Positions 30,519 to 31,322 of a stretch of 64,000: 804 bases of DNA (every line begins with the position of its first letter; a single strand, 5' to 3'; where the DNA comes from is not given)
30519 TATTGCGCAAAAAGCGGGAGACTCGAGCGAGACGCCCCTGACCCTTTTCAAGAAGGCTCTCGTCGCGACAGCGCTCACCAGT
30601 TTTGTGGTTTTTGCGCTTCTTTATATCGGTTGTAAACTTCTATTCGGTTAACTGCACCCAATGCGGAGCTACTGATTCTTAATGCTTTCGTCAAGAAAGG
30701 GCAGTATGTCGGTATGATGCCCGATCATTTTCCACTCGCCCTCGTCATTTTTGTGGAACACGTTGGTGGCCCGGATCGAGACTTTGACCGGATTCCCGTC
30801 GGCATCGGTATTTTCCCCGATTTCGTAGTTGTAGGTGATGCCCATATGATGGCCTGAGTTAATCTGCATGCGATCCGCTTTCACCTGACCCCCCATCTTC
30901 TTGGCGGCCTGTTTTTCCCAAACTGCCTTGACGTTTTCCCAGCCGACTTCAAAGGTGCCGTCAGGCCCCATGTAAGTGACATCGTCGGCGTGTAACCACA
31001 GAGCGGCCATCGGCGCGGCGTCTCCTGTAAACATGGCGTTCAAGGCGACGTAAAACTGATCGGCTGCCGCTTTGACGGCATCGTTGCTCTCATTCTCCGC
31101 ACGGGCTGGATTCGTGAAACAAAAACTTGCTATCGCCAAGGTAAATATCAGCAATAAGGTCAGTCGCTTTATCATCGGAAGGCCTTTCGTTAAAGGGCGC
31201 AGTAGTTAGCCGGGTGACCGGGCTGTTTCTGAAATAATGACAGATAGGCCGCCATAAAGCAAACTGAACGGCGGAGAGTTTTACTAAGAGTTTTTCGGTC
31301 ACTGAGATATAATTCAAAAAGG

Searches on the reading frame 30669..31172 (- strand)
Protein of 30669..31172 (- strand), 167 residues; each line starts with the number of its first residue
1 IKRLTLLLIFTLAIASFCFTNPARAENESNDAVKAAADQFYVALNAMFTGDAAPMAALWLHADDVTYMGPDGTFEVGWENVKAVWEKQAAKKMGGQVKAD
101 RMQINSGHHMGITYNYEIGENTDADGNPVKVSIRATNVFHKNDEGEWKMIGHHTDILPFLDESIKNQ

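Call 12: search_protein_families(library=pfam, proteins=[window:30669-31172:-], max_evalue=0.001)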
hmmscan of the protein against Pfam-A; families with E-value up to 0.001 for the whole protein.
window:30669-31172:- (167 aa): 3 families
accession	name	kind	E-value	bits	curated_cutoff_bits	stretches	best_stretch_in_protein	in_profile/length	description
PF13474.12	SnoaL_3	-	2e-12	48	22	1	33-153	1-115/121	SnoaL-like domain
PF14534.12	DUF4440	-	9.1e-07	29.7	25.2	1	45-149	10-107/107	Domain of unknown function (DUF4440)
PF12680.13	SnoaL_2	-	1.8e-05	25.7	27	1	39-146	3-98/102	SnoaL-like domain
